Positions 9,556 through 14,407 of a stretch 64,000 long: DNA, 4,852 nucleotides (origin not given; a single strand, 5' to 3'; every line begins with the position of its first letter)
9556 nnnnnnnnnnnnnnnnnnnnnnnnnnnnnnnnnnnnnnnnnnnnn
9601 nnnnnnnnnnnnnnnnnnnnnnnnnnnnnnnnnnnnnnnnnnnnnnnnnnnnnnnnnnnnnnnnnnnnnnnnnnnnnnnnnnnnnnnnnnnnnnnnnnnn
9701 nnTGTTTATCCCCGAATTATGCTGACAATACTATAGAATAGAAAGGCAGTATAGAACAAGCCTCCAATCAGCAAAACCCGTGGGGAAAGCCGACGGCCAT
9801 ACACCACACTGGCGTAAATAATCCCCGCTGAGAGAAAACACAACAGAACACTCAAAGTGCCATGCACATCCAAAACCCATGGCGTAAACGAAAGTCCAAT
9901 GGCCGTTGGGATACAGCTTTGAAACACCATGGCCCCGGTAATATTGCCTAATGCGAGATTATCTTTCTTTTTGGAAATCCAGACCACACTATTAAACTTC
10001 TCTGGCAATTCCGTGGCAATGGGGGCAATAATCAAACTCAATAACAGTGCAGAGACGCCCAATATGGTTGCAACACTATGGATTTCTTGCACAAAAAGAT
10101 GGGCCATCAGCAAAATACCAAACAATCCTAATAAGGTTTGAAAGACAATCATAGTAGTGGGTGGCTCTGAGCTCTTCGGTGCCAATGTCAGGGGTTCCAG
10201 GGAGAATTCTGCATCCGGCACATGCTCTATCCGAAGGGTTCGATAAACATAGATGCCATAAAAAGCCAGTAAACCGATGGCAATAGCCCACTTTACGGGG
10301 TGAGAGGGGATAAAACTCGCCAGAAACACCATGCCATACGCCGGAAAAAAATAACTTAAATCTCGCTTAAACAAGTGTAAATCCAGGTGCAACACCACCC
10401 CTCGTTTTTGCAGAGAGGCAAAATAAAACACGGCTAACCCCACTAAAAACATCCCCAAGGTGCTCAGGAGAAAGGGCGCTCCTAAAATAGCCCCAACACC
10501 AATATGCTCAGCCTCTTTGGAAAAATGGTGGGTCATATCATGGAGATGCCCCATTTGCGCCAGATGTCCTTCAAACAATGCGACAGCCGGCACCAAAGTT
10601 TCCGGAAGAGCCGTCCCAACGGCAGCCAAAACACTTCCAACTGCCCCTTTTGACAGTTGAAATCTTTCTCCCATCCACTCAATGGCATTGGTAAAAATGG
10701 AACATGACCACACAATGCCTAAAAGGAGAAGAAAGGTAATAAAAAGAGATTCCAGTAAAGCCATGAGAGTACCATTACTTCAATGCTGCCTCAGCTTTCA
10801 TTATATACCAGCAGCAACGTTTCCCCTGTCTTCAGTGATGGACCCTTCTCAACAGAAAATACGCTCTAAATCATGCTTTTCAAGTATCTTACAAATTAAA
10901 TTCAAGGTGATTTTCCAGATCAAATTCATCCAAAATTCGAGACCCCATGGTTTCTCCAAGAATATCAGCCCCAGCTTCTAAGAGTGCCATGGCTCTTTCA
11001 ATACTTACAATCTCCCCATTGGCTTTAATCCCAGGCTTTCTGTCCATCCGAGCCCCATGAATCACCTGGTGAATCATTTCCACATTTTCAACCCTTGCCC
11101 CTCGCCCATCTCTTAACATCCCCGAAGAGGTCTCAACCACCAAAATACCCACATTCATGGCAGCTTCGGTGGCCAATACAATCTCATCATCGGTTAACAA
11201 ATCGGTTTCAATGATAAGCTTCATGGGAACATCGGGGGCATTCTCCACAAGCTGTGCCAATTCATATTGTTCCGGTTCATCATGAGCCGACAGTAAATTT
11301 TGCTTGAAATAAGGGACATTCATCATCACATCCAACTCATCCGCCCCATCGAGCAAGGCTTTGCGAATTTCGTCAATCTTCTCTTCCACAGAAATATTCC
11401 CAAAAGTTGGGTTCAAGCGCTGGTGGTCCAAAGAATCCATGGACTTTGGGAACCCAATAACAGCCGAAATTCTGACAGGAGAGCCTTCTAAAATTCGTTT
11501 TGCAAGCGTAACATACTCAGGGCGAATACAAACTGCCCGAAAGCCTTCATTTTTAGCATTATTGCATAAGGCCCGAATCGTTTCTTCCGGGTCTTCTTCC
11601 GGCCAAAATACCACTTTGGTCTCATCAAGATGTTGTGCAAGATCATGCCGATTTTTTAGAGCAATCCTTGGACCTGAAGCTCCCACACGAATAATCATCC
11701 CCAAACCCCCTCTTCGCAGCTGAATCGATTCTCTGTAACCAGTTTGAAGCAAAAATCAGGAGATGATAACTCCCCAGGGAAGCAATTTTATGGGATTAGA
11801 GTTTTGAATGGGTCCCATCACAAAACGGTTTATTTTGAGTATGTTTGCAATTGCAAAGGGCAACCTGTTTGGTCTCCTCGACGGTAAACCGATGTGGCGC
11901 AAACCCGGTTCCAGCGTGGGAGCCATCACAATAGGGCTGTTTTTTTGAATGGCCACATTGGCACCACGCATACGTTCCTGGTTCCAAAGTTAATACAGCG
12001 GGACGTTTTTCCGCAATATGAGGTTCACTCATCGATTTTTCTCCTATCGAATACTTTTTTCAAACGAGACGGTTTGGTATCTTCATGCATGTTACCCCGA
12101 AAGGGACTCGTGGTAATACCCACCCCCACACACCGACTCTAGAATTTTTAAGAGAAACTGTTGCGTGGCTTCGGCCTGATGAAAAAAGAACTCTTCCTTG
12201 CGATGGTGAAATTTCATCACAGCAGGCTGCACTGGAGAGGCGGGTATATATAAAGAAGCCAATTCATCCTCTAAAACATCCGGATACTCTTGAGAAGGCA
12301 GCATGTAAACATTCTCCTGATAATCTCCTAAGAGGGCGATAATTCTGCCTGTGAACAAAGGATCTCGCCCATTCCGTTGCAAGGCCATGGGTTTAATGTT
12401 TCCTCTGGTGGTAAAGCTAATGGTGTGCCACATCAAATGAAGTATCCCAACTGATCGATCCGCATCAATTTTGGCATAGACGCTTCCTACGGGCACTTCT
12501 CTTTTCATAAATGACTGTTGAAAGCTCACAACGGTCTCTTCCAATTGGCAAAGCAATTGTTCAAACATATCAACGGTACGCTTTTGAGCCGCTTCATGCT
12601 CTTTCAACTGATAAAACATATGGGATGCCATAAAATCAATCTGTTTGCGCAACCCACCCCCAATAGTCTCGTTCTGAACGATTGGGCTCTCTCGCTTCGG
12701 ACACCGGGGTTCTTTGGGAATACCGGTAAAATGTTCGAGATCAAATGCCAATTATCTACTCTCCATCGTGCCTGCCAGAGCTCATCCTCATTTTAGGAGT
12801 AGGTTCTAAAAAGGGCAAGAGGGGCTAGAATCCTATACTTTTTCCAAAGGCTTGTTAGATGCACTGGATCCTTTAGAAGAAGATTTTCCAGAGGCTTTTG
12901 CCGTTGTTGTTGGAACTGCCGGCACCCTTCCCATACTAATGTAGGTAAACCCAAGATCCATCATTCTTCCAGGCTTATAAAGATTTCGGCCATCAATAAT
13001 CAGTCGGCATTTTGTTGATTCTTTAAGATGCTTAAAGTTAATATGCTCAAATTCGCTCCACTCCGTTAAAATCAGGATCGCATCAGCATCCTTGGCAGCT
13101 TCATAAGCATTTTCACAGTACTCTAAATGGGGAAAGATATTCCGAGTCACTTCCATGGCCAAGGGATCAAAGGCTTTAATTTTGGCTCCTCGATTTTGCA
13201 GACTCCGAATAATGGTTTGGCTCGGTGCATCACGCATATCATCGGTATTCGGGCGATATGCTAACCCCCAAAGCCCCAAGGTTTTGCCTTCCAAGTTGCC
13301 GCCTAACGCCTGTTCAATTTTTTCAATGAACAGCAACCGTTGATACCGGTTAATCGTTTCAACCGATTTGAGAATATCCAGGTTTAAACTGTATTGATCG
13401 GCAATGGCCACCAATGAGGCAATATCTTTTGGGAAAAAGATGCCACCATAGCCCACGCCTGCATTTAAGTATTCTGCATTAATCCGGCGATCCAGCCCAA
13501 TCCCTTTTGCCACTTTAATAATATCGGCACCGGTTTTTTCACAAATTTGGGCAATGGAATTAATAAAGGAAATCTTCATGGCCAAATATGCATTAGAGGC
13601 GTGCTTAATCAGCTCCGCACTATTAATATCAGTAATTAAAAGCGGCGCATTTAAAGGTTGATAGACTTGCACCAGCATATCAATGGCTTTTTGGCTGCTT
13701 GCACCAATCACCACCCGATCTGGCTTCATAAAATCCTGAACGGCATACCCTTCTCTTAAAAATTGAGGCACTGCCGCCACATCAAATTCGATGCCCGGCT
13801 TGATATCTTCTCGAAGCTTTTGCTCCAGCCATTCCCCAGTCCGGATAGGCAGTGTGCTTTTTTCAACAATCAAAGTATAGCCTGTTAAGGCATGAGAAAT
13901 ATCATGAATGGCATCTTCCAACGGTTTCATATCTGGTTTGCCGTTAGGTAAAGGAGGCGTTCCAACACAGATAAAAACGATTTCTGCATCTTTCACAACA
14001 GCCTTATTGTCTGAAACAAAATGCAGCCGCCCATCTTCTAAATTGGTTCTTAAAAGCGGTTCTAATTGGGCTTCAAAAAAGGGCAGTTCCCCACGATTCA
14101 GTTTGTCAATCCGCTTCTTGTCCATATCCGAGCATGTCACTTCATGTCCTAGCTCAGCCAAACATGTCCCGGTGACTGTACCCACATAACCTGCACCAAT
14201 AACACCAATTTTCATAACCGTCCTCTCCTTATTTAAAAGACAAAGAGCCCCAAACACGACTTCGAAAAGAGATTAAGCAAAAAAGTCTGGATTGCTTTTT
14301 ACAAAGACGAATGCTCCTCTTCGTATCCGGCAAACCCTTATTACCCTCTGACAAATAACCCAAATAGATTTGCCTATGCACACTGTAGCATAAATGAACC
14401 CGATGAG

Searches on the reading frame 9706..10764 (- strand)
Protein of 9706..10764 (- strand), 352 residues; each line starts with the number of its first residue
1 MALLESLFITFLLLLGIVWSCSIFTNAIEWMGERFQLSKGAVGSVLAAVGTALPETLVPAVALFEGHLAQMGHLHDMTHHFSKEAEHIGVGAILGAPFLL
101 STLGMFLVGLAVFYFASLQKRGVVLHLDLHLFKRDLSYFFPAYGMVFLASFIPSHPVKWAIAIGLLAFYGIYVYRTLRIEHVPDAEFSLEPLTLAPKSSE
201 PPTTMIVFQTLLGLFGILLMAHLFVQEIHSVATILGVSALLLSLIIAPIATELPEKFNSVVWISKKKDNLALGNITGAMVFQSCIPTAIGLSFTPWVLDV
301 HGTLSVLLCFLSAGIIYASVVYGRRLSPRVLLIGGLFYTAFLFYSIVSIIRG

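Call 16: search_protein_families(library=pfam, proteins=[window:9706-10764:-])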
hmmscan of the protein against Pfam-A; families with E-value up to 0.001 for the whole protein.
window:9706-10764:- (352 aa): 1 family
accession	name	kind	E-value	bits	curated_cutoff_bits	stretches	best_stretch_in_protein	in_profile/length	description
PF01699.29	Na_Ca_ex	-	6.1e-23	81.9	24.9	2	208-346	4-150/151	Sodium/calcium exchanger protein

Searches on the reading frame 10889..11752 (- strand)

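Call 16: search_protein_families(library=pfam, proteins=[window:10889-11752:-])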
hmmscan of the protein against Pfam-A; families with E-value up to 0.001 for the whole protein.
window:10889-11752:- (287 aa): 1 family
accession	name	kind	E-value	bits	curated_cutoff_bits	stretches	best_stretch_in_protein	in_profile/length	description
PF01791.15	DeoC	-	3.6e-10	40.3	23.8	1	57-246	21-197/229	DeoC/LacD family aldolase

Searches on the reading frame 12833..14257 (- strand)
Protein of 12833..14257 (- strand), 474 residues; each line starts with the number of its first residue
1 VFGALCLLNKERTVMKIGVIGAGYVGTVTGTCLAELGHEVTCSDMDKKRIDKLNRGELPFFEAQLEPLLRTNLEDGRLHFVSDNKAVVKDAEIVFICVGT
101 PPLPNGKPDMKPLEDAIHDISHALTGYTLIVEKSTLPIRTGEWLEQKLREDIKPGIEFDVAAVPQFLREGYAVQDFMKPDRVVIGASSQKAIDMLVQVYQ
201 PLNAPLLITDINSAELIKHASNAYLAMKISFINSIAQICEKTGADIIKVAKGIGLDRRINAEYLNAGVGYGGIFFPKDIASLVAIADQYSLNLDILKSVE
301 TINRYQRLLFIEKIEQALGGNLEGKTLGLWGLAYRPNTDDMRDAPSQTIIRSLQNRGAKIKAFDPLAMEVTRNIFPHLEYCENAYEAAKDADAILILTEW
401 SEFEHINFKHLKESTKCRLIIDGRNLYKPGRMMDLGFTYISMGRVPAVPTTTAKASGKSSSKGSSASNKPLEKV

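Call 16: search_protein_families(library=pfam, proteins=[window:12833-14257:-])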
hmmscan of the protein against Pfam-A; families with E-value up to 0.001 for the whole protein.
window:12833-14257:- (474 aa): 7 families
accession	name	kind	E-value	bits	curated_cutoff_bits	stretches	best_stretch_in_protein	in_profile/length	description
PF03721.20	UDPG_MGDP_dh_N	-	3.6e-56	190.1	27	1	15-195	1-184/187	UDP-glucose/GDP-mannose dehydrogenase family, NAD binding domain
PF03720.21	UDPG_MGDP_dh_C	-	4e-32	111.1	30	1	329-429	2-103/103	UDP-glucose/GDP-mannose dehydrogenase family, UDP binding domain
PF00984.24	UDPG_MGDP_dh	-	4.2e-32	110.5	25.4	1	213-304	2-93/94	UDP-glucose/GDP-mannose dehydrogenase family, central domain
PF03807.23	F420_oxidored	-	1.9e-08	35.2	21.6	0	16-99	1-68/94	NADP oxidoreductase coenzyme F420-dependent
PF03446.21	NAD_binding_2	-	7.6e-06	26.5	21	0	16-148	1-107/161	NAD binding domain of 6-phosphogluconate dehydrogenase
PF01210.29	NAD_Gly3P_dh_N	-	2.2e-05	24.9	23.1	1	16-112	1-91/158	NAD-dependent glycerol-3-phosphate dehydrogenase N-terminus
PF02558.23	ApbA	-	0.00015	21.9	22.2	1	17-98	1-74/150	Ketopantoate reductase PanE/ApbA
